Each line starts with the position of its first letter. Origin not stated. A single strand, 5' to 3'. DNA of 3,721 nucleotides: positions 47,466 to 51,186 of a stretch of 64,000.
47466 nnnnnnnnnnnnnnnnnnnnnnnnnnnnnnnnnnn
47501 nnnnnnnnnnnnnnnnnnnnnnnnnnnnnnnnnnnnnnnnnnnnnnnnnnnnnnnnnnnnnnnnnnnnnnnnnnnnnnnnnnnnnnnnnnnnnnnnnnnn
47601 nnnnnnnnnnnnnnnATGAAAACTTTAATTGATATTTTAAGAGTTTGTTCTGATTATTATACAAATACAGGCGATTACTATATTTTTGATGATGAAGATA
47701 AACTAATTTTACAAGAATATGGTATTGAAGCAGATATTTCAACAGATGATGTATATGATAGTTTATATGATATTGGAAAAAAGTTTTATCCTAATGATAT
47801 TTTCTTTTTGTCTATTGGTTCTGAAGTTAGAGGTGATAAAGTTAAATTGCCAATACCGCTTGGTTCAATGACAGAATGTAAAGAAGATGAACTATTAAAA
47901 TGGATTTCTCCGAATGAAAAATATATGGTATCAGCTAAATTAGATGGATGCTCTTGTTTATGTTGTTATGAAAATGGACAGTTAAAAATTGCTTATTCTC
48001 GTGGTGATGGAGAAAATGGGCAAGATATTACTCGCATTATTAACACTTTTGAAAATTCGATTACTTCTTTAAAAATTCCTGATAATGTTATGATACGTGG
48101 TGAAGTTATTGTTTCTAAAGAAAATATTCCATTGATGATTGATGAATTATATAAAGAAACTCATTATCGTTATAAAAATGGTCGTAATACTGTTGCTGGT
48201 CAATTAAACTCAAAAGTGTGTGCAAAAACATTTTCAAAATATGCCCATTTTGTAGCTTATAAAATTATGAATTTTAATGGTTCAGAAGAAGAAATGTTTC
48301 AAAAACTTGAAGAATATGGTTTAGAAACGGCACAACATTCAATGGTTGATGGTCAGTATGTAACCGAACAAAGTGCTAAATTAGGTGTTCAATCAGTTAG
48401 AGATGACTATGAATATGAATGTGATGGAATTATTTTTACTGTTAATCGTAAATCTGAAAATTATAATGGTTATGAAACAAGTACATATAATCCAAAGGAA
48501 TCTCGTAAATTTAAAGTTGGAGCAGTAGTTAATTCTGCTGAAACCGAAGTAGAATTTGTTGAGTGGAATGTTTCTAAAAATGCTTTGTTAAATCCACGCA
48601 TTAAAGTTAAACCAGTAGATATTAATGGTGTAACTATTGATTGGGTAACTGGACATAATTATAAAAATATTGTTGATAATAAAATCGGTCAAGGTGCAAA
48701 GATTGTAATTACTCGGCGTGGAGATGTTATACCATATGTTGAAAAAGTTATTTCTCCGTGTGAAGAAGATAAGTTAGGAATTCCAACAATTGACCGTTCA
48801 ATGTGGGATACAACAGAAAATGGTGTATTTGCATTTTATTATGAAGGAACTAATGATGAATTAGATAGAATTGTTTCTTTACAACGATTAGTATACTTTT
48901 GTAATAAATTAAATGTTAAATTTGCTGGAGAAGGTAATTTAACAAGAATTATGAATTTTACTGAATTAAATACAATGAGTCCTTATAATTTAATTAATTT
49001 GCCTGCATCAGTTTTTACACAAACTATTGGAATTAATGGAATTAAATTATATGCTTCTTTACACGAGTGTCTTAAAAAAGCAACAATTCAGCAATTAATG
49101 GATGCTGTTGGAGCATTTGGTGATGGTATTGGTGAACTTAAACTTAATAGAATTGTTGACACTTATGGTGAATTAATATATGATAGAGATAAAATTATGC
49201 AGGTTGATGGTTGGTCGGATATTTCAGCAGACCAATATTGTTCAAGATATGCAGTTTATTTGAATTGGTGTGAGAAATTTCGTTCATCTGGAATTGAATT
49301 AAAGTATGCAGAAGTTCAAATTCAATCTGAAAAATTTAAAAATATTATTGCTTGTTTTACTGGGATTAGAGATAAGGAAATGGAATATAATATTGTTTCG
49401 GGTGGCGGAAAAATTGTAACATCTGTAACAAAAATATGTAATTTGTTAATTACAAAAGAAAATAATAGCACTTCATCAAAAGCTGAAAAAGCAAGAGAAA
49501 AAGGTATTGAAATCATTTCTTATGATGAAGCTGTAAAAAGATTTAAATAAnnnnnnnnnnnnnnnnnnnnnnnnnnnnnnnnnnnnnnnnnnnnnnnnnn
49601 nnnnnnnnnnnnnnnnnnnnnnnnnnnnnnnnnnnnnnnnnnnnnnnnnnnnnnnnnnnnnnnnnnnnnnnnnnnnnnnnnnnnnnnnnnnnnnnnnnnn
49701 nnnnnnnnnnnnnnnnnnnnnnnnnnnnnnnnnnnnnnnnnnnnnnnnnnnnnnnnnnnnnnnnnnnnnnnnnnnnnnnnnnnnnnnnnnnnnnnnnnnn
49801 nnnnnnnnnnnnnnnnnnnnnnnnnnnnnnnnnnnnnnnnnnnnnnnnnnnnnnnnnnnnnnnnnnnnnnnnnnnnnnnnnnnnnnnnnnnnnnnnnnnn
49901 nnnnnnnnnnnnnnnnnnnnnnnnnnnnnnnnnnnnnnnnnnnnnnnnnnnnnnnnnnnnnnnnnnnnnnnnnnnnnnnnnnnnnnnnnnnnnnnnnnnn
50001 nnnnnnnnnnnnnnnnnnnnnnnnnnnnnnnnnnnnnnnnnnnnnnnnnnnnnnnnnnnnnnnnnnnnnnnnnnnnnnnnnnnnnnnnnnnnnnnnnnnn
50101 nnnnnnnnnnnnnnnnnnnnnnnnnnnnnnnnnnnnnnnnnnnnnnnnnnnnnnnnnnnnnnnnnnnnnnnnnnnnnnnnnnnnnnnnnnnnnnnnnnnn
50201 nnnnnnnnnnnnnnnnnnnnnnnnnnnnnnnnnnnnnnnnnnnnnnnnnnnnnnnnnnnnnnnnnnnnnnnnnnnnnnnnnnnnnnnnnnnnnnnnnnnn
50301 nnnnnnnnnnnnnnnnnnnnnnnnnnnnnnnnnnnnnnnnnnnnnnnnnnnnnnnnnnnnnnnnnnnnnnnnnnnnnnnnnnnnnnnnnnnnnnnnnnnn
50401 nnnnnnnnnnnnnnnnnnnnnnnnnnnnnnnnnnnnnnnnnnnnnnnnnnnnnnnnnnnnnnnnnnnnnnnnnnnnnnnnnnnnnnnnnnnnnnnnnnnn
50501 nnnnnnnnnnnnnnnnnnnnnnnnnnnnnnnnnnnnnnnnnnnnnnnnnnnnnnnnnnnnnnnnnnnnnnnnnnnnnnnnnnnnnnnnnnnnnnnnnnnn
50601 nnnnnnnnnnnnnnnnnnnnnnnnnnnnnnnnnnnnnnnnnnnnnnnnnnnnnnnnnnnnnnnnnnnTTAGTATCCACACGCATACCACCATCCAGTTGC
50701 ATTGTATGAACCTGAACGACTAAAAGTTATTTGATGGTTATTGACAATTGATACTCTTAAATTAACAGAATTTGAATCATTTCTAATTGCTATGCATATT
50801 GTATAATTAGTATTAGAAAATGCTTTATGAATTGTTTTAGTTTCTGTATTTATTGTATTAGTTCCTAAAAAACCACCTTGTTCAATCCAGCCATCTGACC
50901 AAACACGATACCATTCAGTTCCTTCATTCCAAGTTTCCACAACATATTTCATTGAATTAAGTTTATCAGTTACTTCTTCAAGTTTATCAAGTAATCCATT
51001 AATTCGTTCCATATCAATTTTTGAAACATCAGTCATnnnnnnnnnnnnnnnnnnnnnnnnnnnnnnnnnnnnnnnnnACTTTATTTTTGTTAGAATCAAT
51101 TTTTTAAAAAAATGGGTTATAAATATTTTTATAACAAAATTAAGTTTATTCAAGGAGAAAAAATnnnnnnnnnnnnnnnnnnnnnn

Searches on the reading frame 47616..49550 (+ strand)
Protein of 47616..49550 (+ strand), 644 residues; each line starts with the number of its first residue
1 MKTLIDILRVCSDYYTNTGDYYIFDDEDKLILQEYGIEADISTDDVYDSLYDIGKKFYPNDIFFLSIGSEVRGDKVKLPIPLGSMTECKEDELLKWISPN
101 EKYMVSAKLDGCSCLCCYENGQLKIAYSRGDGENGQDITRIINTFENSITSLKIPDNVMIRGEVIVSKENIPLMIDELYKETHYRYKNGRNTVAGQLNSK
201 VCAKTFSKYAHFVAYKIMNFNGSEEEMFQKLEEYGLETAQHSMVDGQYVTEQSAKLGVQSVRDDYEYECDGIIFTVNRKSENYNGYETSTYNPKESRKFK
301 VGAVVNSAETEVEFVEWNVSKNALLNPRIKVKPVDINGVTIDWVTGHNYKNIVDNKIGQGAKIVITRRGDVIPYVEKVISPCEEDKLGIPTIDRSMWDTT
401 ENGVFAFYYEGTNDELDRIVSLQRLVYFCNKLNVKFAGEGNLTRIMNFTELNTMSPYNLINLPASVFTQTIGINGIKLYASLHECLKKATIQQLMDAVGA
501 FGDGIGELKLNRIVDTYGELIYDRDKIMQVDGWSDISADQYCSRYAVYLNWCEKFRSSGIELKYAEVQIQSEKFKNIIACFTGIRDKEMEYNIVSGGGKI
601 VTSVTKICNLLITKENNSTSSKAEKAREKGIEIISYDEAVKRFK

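Call 27: search_protein_families(library=phrogs, proteins=[window:47616-49550:+], max_evalue=0.001)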
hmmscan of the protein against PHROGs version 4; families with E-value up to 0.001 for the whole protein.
window:47616-49550:+ (644 aa): 4 families
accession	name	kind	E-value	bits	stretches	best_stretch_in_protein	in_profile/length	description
phrog_3869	-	DNA, RNA and nucleotide metabolism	2.3e-106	357.8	1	38-644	27-654/656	NAD-dependent DNA ligase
phrog_3359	-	DNA, RNA and nucleotide metabolism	3.5e-27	96.5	1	100-378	72-322/325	NAD-dependent DNA ligase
phrog_3498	-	DNA, RNA and nucleotide metabolism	3e-11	44.6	1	424-642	38-252/256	NAD-dependent DNA ligase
phrog_2561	-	DNA, RNA and nucleotide metabolism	1.5e-08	36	1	550-636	64-153/167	DNA ligase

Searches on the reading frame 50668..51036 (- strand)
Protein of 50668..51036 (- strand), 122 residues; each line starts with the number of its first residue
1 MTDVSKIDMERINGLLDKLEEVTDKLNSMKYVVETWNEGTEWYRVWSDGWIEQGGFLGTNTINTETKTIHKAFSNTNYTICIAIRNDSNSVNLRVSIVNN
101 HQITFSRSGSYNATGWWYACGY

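Call 10: search_protein_families(library=pfam, proteins=[window:50668-51036:-], max_evalue=0.01)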
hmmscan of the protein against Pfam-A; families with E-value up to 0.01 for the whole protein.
window:50668-51036:- (122 aa): 1 family
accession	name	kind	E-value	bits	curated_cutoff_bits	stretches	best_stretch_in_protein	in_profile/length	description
PF21882.2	Gp53-like_C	-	0.0096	16.9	24.9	0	47-122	3-84/84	Putative tail fiber protein gp53-like, C-terminal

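Call 11: search_protein_families(library=phrogs, proteins=[window:50668-51036:-], max_evalue=0.01)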
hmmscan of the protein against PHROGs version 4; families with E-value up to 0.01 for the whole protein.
window:50668-51036:- (122 aa): 2 families
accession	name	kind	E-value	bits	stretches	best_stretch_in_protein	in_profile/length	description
phrog_2557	-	head and packaging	0.00015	21.6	1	38-122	440-533/534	virion structural protein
phrog_15547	-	unknown function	0.00095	19.5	1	8-113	259-363/373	-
